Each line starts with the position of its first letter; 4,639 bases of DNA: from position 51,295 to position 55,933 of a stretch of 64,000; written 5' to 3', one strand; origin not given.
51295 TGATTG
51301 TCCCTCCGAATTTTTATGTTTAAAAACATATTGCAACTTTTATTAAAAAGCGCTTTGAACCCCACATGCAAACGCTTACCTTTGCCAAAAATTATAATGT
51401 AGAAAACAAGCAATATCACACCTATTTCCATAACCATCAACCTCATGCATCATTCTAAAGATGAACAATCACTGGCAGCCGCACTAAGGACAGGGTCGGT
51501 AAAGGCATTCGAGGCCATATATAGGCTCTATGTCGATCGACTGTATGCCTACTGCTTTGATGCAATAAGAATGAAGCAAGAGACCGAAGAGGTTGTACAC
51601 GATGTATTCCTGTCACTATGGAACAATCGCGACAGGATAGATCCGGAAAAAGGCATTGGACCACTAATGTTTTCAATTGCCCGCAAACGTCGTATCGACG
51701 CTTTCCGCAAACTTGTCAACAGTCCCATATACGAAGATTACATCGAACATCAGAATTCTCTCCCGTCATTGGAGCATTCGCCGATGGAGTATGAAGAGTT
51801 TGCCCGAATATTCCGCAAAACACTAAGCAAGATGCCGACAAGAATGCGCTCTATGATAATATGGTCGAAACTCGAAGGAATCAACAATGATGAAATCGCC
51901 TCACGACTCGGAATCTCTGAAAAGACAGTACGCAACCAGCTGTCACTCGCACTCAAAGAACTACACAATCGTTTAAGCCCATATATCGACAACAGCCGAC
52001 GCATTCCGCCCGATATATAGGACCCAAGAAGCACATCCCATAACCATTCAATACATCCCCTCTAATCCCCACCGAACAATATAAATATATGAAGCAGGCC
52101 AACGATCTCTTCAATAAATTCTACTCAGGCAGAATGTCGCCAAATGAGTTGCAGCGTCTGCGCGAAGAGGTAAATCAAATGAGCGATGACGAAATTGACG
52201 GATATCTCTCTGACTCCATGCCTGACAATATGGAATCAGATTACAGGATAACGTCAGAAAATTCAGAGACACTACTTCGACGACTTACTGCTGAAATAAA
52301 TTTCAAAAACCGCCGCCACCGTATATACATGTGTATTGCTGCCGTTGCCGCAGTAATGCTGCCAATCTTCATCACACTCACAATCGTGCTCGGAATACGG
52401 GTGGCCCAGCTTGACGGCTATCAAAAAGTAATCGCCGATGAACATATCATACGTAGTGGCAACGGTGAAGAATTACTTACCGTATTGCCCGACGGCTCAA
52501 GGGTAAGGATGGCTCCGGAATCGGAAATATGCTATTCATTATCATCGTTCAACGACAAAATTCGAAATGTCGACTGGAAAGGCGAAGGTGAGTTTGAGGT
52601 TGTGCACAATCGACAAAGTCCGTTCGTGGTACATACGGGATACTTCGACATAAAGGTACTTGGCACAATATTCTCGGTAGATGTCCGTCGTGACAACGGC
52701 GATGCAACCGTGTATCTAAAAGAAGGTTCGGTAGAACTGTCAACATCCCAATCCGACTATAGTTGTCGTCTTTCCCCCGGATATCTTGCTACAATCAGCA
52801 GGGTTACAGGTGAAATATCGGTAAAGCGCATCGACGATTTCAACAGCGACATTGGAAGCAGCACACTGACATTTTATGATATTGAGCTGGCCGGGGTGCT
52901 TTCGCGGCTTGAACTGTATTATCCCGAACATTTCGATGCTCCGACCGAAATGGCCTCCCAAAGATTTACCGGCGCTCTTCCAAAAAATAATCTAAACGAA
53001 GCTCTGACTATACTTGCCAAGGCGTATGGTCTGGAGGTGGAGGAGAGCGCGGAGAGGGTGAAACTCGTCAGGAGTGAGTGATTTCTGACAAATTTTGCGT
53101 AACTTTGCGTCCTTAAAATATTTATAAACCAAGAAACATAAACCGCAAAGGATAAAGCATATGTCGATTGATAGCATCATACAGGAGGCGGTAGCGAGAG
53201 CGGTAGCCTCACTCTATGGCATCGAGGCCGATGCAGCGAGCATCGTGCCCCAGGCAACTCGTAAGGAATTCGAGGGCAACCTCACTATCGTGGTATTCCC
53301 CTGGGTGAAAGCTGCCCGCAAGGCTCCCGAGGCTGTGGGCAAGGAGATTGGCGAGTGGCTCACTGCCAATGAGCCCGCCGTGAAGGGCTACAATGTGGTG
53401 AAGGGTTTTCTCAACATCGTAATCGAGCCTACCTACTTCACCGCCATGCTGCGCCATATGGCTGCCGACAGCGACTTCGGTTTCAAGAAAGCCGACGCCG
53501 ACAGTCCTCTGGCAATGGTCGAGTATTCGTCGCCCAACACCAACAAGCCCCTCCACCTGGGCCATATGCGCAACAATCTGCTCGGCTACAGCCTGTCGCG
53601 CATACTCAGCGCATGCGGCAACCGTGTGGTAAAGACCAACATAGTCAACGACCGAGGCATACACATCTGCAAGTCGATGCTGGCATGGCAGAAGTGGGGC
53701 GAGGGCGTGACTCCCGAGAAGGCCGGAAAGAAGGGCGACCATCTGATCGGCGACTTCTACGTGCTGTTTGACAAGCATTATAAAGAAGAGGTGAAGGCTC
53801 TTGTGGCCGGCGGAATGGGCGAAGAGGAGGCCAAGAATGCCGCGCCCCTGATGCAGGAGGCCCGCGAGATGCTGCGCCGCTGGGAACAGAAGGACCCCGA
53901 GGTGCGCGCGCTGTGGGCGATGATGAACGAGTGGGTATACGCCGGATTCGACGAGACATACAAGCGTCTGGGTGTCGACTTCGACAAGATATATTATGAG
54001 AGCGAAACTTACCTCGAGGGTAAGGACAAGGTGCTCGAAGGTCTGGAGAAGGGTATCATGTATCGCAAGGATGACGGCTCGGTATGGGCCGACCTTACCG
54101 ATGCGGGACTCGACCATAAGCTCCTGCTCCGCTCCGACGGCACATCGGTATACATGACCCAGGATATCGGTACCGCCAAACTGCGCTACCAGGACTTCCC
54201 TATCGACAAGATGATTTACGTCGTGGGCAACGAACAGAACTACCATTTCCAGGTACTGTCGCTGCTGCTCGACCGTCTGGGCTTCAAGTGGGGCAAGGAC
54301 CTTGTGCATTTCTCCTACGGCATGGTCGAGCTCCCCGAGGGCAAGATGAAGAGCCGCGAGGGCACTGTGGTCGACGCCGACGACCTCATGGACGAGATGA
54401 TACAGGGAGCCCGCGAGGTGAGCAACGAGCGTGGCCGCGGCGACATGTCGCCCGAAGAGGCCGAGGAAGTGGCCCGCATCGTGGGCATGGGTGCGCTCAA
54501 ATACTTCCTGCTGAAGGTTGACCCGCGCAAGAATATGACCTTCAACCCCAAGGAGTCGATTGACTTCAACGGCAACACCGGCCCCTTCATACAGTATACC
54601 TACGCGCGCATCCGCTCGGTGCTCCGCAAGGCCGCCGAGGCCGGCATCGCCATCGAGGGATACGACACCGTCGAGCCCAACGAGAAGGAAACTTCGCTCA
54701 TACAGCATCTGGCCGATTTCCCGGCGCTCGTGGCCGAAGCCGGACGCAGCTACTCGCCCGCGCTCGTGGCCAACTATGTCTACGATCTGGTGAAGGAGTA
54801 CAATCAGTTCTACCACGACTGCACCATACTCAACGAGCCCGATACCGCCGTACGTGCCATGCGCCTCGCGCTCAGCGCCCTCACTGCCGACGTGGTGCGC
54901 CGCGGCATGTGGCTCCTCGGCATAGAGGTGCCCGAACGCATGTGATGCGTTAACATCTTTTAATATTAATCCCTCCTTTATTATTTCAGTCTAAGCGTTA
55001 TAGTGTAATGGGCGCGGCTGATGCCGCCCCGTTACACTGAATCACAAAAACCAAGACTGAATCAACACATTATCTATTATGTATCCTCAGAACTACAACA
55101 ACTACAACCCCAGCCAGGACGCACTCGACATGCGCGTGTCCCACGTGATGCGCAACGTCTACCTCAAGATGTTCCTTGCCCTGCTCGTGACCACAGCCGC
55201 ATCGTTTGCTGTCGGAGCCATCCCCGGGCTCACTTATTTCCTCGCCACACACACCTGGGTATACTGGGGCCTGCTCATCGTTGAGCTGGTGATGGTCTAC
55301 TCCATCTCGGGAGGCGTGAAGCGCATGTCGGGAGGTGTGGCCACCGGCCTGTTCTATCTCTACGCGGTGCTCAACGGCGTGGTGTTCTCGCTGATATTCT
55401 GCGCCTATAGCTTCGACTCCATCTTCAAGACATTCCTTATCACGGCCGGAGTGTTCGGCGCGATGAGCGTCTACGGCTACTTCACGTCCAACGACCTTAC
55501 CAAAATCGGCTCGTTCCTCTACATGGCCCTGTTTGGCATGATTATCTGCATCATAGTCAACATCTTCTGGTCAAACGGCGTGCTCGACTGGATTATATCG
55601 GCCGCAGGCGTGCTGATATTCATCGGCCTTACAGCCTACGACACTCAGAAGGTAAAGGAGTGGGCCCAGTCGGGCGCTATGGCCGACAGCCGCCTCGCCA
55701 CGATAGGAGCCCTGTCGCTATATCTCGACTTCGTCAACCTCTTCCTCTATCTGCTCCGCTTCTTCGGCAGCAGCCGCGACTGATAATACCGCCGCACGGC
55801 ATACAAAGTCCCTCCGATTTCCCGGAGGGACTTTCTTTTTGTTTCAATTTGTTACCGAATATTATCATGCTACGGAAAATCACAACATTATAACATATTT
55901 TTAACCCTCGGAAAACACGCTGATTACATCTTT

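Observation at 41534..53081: Sus-like import system whose cargo enzymes are phosphodiesterases, not CAZymes: candidate system for phosphodiester-polymer (teichoic-acid/organophosphate) scavenging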

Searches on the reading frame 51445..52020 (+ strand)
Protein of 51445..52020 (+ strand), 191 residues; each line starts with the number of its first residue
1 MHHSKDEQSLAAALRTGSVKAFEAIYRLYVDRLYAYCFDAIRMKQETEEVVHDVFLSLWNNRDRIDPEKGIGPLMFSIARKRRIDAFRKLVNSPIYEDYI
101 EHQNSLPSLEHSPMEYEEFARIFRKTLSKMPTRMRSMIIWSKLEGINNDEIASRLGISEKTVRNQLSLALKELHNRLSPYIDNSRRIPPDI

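Call 3: search_protein_families(library=pfam, proteins=[window:51445-52020:+])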
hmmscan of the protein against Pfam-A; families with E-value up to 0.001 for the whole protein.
window:51445-52020:+ (191 aa): 6 families
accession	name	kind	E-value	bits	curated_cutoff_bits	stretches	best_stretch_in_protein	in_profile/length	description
PF08281.18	Sigma70_r4_2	-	6.5e-13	48.5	25.7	1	122-173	3-54/54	Sigma-70, region 4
PF04542.20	Sigma70_r2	-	1.4e-08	34.9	24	1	25-89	1-67/71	Sigma-70 region 2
PF04545.22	Sigma70_r4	-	6.1e-07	29.3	24.1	1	127-173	2-48/50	Sigma-70, region 4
PF07638.17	Sigma70_ECF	-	5.5e-06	26.8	21.1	1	111-177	118-183/185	ECF sigma factor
PF13384.12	HTH_23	-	9.4e-05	22.6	24.6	1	133-166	5-38/50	Homeodomain-like domain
PF00196.25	GerE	-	0.00017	21.6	23.5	1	143-166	15-38/57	Bacterial regulatory proteins, luxR family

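Call 4: search_protein_families(library=ncbifam, proteins=[window:51445-52020:+])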
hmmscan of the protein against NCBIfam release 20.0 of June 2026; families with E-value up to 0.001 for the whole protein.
window:51445-52020:+ (191 aa): 77 families (the best 25 are shown)
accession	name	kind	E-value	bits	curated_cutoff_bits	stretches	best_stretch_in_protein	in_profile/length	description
TIGR02985.1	Sig70_bacteroi1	subfamily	3.2e-36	125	126.4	1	20-177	1-162/162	RNA polymerase sigma-70 factor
TIGR02937.1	sigma70-ECF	superfamily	2.6e-23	82.5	42.9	1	21-177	2-165/165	sigma-70 family RNA polymerase sigma factor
NF058625.1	sigma_PG0214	equivalog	3.6e-19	69.1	130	1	20-177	4-161/170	GFO_1088 family ECF-type sigma factor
NF009166.1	PRK12513.1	equivalog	5.8e-18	65.3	206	1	4-181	6-190/193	RNA polymerase sigma factor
NF009172.0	PRK12519.1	subfamily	9.4e-17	61.2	222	1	4-178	13-190/194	RNA polymerase sigma factor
NF009186.0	PRK12534.1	equivalog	8.3e-16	58.3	267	1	3-173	7-181/187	RNA polymerase sigma factor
NF009188.0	PRK12536.1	subfamily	1.7e-14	54.2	250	1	16-177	26-186/190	RNA polymerase sigma factor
TIGR02950.1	SigM_subfam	subfamily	3.2e-14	53.1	147.95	1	22-176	2-157/159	RNA polymerase sigma factor, SigM family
TIGR02959.1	SigZ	equivalog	4.2e-14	52.7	168.65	1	28-177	3-148/170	RNA polymerase sigma factor SigZ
NF009191.0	PRK12539.1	subfamily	5e-14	52.2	171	1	7-174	8-176/185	sigma-70 family RNA polymerase sigma factor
NF007215.0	PRK09637.1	equivalog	6.1e-14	52.4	212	1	22-177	3-154/181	RNA polymerase sigma factor SigZ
NF009168.0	PRK12515.1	subfamily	6.6e-14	51.8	236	1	6-177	8-179/189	RNA polymerase sigma factor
NF008888.0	PRK11922.1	equivalog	7.6e-14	51.9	204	1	4-183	14-202/231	RNA polymerase sigma factor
TIGR02983.1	SigE-fam_strep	subfamily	1e-13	51.5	141.55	1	18-177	4-158/162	SigE family RNA polymerase sigma factor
NF007223.0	PRK09641.1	equivalog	1.8e-13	50.8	209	1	10-176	8-183/187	RNA polymerase sigma factor SigW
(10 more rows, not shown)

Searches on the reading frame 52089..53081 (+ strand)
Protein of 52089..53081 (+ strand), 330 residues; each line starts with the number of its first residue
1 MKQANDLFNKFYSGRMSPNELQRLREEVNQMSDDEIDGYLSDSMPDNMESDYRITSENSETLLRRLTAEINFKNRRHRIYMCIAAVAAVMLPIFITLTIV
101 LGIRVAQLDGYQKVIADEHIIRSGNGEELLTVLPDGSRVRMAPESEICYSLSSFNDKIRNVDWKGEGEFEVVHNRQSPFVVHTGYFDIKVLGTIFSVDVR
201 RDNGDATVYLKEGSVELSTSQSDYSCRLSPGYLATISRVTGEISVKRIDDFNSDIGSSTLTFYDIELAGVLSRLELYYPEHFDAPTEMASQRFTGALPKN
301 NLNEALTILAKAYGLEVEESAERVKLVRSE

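Call 3: search_protein_families(library=pfam, proteins=[window:52089-53081:+])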
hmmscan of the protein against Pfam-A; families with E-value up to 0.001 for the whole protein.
window:52089-53081:+ (330 aa): 2 families
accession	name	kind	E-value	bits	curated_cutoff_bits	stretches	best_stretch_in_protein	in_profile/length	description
PF04773.18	FecR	-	8.2e-15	55.5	24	1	121-216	3-97/97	FecR protein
PF16344.10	FecR_C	-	1.8e-05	25.1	24.4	1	260-320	2-64/70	FecR, C-terminal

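Call 4: search_protein_families(library=ncbifam, proteins=[window:52089-53081:+])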
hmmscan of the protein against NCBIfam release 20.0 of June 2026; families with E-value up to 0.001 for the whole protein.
window:52089-53081:+ (330 aa): 1 family
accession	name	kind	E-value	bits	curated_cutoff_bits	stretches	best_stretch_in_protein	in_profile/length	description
NF007296.1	PRK09774.1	equivalog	2.7e-10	39.9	385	1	89-318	78-301/313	ferric citrate uptake sigma factor regulator FecR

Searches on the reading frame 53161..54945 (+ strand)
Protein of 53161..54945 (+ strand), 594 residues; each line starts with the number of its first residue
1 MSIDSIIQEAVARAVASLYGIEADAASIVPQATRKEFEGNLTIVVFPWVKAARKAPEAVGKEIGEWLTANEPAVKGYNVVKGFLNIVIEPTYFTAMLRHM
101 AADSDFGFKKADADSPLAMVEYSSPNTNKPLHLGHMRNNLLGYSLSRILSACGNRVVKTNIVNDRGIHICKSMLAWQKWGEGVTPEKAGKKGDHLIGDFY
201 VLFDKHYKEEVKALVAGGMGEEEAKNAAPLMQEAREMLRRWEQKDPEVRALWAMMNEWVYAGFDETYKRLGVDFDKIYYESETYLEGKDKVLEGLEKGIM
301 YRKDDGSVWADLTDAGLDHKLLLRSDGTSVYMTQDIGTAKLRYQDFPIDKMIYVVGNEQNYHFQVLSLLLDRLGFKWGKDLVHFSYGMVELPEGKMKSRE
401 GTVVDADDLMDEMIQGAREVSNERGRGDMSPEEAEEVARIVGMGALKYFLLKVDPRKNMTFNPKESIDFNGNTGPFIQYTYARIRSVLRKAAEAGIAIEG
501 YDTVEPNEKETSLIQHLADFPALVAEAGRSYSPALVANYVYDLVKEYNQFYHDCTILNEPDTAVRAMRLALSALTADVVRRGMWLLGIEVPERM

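Call 3: search_protein_families(library=pfam, proteins=[window:53161-54945:+])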
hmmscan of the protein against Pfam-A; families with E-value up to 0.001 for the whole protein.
window:53161-54945:+ (594 aa): 3 families
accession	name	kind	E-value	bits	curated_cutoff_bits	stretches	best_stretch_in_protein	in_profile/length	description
PF00750.26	tRNA-synt_1d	-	1.6e-48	165.9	23.3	1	117-461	21-347/349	tRNA synthetases class I (R), catalytic domain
PF05746.21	DALR_1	-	7.7e-33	113.5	22.3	1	477-594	1-117/117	DALR anticodon binding domain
PF03485.21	Arg_tRNA_synt_N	-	7.7e-05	23.7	21.5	1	7-87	3-84/85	Arginyl tRNA synthetase N terminal domain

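Call 4: search_protein_families(library=ncbifam, proteins=[window:53161-54945:+])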
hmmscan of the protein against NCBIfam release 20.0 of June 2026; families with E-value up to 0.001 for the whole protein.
window:53161-54945:+ (594 aa): 4 families
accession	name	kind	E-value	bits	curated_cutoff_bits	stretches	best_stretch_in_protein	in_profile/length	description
TIGR00456.1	argS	equivalog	4.8e-137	457.7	261.65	1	4-594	2-569/569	arginine--tRNA ligase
NF002446.0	PRK01611.3-3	equivalog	3.7e-102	342.6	399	2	225-594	255-636/636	arginine--tRNA ligase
NF002447.0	PRK01611.3-4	equivalog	1.1e-87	294.9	460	2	349-594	360-613/613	arginine--tRNA ligase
NF045898.1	ArgS_rel_codon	equivalog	3.5e-21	76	340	1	399-594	131-327/327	ArgS-related anticodon-binding protein NrtL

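Call 57: list_cluster_members(proteins=[window:53161-54945:+, window:41534-42925:-, window:44013-44900:-, window:45913-47637:-])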
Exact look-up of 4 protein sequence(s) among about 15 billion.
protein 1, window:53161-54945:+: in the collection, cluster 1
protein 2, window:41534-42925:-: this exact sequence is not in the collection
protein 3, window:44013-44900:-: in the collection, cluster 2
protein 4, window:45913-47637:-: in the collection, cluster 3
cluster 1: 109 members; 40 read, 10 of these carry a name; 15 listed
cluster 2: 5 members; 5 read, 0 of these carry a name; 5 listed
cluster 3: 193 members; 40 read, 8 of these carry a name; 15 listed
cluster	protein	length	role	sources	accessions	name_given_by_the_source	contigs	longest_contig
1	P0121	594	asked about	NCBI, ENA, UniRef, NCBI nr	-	-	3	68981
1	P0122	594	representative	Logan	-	-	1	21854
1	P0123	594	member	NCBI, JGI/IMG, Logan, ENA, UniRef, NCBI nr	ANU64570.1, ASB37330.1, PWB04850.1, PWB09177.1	arginine--tRNA ligase [Muribaculum intestinale] | Arginine--tRNA ligase n=1 Tax=Muribaculum intestinale TaxID=1796646 RepID=A0A1B1SD38_9BACT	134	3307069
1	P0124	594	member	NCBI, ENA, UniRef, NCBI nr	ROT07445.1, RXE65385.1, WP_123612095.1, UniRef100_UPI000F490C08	arginine--tRNA ligase [Muribaculum intestinale] | arginine--tRNA ligase n=4 Tax=Muribaculum intestinale TaxID=1796646 RepID=UPI000F490C08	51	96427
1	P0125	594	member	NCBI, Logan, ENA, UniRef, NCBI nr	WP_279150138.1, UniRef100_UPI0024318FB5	arginine--tRNA ligase [Muribaculum intestinale] | arginine--tRNA ligase n=1 Tax=Muribaculum intestinale TaxID=1796646 RepID=UPI0024318FB5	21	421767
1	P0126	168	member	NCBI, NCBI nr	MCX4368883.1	MAG: arginine--tRNA ligase, partial [Duncaniella sp.] | arginine--tRNA ligase [Duncaniella sp.]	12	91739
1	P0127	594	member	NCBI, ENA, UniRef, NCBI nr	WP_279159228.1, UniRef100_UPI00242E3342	arginine--tRNA ligase [Muribaculum intestinale] | arginine--tRNA ligase n=1 Tax=Muribaculum intestinale TaxID=1796646 RepID=UPI00242E3342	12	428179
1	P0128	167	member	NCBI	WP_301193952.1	arginine--tRNA ligase domain-containing protein, partial [Muribaculum intestinale]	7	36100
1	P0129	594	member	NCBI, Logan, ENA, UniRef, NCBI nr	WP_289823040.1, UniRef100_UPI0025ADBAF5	arginine--tRNA ligase [Muribaculum intestinale] | arginine--tRNA ligase n=1 Tax=Muribaculum intestinale TaxID=1796646 RepID=UPI0025ADBAF5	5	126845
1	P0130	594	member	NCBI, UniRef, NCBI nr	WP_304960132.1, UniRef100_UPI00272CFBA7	arginine--tRNA ligase [Muribaculum intestinale] | arginine--tRNA ligase n=1 Tax=Muribaculum intestinale TaxID=1796646 RepID=UPI00272CFBA7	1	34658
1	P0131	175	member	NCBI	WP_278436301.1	arginine--tRNA ligase, partial [Muribaculum intestinale]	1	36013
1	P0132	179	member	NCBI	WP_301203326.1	arginine--tRNA ligase, partial [Muribaculum intestinale]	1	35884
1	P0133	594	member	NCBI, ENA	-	-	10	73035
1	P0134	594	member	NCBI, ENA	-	-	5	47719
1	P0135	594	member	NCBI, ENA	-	-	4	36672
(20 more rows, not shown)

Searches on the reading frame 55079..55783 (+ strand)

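Call 65: search_protein_families(library=pfam, proteins=[window:55079-55783:+], max_evalue=0.00001)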
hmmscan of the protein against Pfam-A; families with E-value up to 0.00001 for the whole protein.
window:55079-55783:+ (234 aa): 1 family
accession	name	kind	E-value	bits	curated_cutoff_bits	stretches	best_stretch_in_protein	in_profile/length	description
PF01027.25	Bax1-I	-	2.9e-53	181.2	34.1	1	22-229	2-207/207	Inhibitor of apoptosis-promoting Bax1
